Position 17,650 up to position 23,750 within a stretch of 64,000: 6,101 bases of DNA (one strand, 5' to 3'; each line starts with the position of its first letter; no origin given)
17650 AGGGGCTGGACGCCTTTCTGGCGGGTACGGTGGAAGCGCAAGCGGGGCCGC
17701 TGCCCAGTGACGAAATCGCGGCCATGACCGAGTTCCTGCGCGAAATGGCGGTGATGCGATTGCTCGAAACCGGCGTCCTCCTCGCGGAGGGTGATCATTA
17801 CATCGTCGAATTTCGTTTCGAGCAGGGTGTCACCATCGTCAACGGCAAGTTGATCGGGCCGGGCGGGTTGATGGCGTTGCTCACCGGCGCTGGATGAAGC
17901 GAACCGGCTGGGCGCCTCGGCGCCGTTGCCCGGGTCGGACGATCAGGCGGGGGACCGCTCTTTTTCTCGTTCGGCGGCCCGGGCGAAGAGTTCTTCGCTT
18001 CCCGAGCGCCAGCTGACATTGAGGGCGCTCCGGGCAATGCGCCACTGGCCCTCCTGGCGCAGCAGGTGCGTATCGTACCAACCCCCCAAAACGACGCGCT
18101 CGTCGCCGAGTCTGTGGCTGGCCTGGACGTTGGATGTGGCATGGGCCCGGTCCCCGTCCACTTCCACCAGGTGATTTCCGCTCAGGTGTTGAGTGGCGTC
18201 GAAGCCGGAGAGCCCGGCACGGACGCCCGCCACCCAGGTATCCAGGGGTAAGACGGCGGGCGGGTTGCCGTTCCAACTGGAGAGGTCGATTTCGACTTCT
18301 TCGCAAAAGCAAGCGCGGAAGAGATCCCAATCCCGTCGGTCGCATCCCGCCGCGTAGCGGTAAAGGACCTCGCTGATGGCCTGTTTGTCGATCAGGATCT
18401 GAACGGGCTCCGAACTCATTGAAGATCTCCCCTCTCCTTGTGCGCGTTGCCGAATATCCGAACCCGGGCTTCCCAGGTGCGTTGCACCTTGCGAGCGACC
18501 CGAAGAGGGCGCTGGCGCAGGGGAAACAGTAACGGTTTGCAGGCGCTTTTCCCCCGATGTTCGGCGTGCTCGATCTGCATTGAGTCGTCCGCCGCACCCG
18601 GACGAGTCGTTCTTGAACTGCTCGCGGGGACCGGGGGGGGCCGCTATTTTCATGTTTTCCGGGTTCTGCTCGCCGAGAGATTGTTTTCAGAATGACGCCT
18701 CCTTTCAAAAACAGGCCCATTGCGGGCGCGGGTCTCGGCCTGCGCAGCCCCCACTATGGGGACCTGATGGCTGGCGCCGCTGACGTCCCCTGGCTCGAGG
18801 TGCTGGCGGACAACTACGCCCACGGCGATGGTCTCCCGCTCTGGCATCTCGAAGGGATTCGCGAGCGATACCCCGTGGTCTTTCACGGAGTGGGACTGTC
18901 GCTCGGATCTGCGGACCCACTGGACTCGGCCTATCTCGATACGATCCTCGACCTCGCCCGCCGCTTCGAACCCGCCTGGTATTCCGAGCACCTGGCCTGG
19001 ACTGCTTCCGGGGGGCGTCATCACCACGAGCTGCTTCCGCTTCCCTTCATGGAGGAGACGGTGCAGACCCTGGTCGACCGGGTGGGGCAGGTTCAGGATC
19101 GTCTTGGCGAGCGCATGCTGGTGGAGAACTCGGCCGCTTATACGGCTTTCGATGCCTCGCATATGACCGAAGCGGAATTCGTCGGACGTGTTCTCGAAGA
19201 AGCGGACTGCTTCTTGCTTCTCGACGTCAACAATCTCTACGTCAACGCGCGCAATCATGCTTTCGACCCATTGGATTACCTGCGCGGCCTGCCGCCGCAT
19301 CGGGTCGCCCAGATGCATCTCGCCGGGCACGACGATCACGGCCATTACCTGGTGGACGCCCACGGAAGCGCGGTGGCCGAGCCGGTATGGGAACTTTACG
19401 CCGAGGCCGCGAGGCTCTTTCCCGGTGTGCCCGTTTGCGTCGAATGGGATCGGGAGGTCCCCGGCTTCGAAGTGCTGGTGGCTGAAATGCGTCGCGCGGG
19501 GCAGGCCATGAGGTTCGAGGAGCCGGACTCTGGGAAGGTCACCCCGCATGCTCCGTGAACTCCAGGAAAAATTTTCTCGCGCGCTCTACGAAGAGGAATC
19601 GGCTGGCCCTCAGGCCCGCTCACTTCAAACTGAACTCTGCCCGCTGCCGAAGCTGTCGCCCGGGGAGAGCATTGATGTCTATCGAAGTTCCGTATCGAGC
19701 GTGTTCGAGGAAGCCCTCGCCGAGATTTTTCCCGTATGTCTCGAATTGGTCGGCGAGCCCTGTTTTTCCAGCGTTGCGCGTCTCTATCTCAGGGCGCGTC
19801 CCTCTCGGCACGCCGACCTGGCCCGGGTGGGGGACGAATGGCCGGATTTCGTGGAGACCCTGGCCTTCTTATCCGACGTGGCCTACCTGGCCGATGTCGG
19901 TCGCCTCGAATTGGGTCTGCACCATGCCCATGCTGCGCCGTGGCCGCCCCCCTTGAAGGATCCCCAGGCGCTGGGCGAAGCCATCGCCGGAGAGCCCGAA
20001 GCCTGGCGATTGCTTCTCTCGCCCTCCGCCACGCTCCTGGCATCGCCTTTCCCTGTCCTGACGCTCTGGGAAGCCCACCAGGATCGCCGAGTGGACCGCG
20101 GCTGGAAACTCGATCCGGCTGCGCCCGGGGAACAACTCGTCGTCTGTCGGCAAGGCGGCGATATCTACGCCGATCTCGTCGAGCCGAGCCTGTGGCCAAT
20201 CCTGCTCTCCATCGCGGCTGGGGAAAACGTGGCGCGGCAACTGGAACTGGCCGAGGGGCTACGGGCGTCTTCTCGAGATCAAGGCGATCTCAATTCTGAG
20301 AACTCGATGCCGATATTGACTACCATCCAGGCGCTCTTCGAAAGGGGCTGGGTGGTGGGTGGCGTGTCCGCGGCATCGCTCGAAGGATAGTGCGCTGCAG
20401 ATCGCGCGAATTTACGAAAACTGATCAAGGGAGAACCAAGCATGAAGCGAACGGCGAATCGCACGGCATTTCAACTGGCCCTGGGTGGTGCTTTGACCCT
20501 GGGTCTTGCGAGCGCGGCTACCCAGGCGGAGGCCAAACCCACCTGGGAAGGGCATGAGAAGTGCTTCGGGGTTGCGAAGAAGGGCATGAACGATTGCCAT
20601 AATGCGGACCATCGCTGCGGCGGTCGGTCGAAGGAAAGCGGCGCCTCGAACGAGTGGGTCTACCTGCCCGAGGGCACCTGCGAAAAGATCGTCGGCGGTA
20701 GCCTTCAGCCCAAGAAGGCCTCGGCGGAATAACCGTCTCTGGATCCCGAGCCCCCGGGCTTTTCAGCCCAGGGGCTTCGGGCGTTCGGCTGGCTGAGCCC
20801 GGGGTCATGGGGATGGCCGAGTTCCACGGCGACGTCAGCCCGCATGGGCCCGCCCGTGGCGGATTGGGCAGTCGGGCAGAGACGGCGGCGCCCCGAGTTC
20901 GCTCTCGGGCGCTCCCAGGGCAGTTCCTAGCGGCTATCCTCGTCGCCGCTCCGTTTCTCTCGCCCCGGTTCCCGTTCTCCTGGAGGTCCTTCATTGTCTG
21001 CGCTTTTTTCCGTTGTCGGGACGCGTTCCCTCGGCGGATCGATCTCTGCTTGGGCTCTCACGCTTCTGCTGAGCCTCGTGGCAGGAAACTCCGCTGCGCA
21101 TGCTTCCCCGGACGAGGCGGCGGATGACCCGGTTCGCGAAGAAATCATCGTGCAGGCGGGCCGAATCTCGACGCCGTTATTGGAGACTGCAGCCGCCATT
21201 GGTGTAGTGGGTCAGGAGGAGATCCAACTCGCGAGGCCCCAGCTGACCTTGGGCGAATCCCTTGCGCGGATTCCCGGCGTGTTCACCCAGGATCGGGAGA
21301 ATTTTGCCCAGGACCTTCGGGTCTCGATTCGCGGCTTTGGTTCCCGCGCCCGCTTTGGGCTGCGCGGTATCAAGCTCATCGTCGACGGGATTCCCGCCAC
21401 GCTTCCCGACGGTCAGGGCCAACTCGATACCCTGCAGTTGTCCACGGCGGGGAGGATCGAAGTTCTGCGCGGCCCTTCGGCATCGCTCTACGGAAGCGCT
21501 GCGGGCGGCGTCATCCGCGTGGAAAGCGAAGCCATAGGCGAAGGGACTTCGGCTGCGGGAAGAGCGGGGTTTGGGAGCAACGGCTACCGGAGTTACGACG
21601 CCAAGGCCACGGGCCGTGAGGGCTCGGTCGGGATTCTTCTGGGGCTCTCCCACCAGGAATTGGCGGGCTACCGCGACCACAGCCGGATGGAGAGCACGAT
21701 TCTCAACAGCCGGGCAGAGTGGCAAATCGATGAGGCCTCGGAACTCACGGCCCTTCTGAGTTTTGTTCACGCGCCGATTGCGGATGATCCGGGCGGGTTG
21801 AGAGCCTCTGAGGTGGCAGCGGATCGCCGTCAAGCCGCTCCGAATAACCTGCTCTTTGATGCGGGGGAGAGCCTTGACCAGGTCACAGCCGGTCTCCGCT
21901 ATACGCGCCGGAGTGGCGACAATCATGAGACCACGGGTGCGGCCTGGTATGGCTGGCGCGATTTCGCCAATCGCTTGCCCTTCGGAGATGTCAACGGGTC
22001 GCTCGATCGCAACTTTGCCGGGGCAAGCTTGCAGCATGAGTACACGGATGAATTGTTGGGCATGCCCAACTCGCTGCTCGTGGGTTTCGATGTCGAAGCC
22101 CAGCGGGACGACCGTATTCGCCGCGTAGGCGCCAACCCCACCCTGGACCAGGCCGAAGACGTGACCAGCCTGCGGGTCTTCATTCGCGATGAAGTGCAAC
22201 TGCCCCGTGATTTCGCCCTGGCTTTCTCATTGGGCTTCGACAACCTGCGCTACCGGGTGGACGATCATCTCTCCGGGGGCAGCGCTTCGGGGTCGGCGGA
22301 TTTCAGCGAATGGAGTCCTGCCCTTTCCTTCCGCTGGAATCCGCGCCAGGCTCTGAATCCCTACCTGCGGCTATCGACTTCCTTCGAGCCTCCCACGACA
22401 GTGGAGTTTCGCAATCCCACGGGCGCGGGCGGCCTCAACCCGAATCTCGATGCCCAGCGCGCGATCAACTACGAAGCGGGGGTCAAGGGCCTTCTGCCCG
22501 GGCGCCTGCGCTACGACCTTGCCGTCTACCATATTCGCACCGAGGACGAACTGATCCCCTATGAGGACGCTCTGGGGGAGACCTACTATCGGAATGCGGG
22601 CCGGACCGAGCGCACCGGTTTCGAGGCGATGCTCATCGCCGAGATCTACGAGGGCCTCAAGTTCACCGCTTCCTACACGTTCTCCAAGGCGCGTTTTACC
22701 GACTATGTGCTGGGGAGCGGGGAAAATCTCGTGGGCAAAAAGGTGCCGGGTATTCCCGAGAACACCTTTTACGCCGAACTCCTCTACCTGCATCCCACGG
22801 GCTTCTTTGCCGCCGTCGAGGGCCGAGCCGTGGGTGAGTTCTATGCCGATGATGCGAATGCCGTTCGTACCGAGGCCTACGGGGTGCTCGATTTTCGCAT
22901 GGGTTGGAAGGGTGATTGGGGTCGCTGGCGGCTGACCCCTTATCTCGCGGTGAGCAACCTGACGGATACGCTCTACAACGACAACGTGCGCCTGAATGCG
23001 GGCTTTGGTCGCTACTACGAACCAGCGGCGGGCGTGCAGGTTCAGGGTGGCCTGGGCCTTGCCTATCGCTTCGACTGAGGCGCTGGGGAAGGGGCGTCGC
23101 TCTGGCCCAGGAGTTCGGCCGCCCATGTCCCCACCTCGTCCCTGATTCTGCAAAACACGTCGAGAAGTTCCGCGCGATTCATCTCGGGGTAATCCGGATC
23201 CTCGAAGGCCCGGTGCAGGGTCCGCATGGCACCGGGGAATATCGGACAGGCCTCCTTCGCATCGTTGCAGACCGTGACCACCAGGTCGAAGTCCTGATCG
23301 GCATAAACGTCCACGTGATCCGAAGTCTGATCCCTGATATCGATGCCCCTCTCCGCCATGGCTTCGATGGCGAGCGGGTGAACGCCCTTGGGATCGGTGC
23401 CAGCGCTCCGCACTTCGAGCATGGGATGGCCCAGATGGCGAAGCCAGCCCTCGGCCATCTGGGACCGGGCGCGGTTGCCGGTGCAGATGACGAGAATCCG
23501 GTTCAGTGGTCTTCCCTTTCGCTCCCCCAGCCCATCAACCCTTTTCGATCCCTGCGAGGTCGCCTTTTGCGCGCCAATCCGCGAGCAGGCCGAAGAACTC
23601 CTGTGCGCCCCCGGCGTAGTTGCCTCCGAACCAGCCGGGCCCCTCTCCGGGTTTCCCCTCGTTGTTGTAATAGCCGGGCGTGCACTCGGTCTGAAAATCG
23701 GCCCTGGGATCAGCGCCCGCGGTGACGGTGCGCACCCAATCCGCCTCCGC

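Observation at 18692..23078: MNIO (DUF692) / DUF2063 / DUF2282 RiPP metallophore cluster with precursor-last order, no DoxX, and a TonB-dependent receptor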

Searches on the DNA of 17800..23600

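Call 32: search_rna_families(source=window, start=17800, end=23600, threshold=evalue, max_evalue=1)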
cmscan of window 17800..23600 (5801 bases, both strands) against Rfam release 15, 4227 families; matches with E-value up to 1: 1.
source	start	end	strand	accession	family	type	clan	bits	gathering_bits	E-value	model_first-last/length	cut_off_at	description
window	21911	21945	+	RF02468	Ms_IGR-4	Gene; sRNA;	-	28.2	55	0.051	1-38/38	no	Mycobacterium sRNA Ms_IGR-4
